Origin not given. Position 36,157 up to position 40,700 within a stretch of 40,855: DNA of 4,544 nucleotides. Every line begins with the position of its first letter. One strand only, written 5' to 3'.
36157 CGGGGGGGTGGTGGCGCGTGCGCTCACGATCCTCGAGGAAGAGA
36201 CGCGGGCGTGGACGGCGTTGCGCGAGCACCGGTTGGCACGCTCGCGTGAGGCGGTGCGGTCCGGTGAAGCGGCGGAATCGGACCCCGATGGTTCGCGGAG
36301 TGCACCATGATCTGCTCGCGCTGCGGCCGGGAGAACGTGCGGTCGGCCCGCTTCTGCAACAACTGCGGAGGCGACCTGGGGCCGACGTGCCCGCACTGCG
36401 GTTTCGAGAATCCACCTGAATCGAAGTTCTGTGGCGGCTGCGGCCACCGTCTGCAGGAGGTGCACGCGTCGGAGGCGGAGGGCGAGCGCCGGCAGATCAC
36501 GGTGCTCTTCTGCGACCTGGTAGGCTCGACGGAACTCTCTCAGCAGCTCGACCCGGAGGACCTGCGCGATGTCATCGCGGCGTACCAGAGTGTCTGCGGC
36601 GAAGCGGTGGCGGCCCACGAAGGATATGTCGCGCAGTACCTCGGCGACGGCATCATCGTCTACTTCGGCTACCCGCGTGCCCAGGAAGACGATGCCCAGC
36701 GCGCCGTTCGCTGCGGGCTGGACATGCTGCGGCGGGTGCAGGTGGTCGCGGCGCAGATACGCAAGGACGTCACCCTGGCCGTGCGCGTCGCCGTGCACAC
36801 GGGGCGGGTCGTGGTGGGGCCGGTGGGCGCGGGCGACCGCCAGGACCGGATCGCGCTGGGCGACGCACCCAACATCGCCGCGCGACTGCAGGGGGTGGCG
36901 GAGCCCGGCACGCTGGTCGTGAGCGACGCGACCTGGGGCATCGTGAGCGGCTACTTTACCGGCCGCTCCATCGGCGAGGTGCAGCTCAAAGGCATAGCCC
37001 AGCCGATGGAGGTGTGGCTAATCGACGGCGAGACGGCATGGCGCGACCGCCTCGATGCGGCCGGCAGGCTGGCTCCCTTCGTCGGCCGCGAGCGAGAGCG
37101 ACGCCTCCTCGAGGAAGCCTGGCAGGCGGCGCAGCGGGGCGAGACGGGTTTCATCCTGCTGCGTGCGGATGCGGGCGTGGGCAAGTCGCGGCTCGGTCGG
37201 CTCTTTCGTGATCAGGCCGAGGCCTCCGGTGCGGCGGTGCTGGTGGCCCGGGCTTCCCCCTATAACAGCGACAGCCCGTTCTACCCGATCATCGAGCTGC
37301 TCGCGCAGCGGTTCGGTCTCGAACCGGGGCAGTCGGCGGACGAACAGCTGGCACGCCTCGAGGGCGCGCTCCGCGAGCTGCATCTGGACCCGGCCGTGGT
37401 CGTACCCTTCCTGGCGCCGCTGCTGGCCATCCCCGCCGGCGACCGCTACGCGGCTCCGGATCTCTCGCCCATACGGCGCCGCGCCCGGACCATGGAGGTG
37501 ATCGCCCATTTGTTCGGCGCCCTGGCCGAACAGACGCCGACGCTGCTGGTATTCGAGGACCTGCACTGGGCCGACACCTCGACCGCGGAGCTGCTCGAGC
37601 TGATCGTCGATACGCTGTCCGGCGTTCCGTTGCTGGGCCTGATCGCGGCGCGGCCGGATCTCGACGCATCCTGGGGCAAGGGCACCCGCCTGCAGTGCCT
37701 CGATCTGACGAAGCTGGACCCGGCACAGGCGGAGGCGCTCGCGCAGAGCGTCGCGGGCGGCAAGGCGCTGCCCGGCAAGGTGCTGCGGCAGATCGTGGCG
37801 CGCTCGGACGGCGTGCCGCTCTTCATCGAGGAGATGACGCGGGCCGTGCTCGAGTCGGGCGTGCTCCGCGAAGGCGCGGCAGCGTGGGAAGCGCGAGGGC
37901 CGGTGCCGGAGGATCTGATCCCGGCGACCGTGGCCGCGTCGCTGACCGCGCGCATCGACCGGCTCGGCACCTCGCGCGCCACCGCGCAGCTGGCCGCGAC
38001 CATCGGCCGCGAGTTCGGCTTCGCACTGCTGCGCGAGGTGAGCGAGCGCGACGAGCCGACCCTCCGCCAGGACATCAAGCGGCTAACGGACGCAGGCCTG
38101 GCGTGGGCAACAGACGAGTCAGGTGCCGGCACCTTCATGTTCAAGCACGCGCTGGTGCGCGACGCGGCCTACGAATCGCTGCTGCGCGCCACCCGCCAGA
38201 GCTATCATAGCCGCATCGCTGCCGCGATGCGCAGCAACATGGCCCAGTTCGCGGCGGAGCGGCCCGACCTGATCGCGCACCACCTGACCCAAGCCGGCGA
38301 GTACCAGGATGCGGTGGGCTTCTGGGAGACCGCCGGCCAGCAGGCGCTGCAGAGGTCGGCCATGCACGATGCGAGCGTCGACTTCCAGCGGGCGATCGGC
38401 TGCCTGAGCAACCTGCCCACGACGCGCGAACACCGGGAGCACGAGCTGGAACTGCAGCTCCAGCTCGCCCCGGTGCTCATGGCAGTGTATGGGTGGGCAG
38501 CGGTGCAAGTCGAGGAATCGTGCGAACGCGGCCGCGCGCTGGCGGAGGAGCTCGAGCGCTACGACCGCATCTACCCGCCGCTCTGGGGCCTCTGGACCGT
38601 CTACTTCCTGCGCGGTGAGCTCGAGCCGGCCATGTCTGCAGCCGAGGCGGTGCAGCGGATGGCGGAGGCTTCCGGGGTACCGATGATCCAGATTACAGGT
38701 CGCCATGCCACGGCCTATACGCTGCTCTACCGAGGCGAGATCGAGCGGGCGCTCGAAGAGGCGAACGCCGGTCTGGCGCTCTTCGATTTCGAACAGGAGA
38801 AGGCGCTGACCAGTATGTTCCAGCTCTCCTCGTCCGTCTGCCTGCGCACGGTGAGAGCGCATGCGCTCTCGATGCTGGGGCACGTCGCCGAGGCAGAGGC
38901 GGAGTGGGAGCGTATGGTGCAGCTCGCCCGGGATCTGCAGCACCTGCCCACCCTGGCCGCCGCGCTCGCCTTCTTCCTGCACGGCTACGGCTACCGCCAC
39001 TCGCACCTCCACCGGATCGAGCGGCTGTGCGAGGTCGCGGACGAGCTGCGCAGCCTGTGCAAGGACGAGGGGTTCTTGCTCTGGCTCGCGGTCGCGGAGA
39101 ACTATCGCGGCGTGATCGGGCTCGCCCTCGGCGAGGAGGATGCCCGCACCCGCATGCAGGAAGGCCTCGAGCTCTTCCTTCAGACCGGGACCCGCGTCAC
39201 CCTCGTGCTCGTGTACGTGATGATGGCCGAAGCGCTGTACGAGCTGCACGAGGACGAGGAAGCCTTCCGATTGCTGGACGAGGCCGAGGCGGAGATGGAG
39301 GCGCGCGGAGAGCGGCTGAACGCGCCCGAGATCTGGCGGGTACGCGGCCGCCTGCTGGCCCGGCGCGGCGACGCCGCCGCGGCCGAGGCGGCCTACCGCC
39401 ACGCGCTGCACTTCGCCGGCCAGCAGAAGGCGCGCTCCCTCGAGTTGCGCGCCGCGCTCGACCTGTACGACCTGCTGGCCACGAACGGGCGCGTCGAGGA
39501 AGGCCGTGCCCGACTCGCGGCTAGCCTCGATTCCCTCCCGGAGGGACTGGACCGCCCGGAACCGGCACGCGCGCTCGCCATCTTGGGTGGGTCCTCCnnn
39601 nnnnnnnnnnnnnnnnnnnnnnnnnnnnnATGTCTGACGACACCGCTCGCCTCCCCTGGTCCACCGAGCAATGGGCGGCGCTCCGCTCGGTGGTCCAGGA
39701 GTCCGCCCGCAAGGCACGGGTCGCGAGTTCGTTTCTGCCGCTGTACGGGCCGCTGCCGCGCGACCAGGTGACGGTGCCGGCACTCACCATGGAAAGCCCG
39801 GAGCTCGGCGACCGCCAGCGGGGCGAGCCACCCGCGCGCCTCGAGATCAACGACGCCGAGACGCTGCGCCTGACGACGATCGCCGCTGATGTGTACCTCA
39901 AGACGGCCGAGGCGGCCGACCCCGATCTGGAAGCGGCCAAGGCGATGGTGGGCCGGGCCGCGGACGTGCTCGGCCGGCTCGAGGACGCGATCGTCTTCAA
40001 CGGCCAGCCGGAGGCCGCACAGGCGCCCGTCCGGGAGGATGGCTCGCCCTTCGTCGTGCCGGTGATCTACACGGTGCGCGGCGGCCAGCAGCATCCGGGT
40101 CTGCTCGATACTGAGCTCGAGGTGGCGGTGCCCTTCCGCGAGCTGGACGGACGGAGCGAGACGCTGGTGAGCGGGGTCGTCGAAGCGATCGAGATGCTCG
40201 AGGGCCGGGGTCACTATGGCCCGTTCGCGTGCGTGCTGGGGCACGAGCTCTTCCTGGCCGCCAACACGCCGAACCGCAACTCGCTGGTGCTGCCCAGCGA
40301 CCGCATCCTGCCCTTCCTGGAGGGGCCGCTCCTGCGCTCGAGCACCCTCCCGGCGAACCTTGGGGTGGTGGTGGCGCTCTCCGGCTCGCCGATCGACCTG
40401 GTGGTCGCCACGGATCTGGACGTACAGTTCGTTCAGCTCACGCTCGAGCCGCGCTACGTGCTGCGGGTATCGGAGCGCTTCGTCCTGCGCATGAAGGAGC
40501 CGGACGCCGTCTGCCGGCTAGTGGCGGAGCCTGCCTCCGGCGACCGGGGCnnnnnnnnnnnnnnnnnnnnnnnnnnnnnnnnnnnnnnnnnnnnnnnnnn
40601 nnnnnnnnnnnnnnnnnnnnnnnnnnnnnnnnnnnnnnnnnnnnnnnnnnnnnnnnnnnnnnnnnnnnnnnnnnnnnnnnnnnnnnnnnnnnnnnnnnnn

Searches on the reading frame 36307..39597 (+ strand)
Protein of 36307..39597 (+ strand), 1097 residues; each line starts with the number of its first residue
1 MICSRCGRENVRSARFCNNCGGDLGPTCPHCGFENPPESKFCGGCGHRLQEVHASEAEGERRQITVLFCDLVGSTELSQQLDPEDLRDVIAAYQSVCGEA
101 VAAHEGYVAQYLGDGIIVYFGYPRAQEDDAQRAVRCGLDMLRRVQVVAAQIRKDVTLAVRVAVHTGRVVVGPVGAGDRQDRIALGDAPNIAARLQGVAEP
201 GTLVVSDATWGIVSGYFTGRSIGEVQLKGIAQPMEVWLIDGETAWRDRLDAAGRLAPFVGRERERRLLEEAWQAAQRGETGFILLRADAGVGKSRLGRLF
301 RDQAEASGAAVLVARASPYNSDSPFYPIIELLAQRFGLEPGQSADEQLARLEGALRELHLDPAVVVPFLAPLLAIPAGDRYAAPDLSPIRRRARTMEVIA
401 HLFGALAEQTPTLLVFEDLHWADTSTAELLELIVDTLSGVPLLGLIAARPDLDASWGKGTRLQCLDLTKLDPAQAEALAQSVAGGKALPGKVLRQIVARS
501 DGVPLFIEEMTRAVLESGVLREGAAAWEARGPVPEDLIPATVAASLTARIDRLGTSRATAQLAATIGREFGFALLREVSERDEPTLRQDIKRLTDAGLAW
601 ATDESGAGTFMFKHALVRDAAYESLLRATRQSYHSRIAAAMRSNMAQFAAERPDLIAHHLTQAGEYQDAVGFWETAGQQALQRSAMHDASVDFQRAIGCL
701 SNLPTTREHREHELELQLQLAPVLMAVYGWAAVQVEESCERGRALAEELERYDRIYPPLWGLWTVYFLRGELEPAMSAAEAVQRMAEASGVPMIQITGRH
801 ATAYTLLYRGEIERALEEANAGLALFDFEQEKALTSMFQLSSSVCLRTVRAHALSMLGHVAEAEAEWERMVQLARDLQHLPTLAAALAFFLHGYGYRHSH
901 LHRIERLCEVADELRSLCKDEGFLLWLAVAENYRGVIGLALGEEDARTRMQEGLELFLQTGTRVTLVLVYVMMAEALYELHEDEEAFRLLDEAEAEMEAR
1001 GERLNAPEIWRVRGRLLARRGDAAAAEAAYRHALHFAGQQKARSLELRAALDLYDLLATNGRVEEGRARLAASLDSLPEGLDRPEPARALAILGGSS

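Call 70: search_protein_families(library=pfam, proteins=[window:36307-39597:+], max_evalue=0.001)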
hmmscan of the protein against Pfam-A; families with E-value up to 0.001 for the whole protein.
window:36307-39597:+ (1097 aa): 8 families
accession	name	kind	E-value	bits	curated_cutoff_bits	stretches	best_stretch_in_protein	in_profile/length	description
PF13191.12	AAA_16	-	2.8e-24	86.9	32.6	1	257-442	1-164/167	AAA ATPase domain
PF00211.25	Guanylate_cyc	-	6.2e-22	78.5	21.9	1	62-240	7-182/183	Adenylate and Guanylate cyclase catalytic domain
PF13240.11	Zn_Ribbon_1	-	3.2e-11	43.1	25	2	28-49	2-23/23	zinc-ribbon domain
PF12773.13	DZR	-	6.3e-10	39.5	27.3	1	3-46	1-45/45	Double zinc ribbon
PF24463.1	DUF7577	-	6.1e-08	32.6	28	1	27-50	4-27/27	Domain of unknown function (DUF7577)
PF07719.23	TPR_2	-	2.9e-05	24.3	27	0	1007-1034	1-28/34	Tetratricopeptide repeat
PF13248.11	Zn_ribbon_3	-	0.00012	21.8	27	0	3-24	5-26/26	zinc-ribbon domain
PF13401.12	AAA_22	-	0.0003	21.5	27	0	279-364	4-87/130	AAA domain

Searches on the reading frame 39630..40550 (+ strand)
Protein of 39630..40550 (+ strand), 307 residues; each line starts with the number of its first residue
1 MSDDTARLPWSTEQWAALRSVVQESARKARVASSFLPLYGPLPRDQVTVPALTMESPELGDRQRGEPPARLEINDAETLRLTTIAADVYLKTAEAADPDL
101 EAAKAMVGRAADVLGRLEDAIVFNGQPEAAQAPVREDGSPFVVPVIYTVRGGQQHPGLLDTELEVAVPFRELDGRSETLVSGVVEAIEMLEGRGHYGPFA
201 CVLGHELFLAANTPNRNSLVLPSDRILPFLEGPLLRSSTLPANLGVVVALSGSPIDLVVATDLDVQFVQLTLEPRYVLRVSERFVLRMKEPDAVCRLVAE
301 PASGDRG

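Call 70: search_protein_families(library=pfam, proteins=[window:39630-40550:+], max_evalue=0.001)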
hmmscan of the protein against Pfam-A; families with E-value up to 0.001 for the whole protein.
window:39630-40550:+ (307 aa): 1 family
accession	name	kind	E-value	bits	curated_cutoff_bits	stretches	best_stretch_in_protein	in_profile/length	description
PF04454.18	Linocin_M18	-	2.5e-19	69.9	24.3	2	153-282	126-250/253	Encapsulating protein for peroxidase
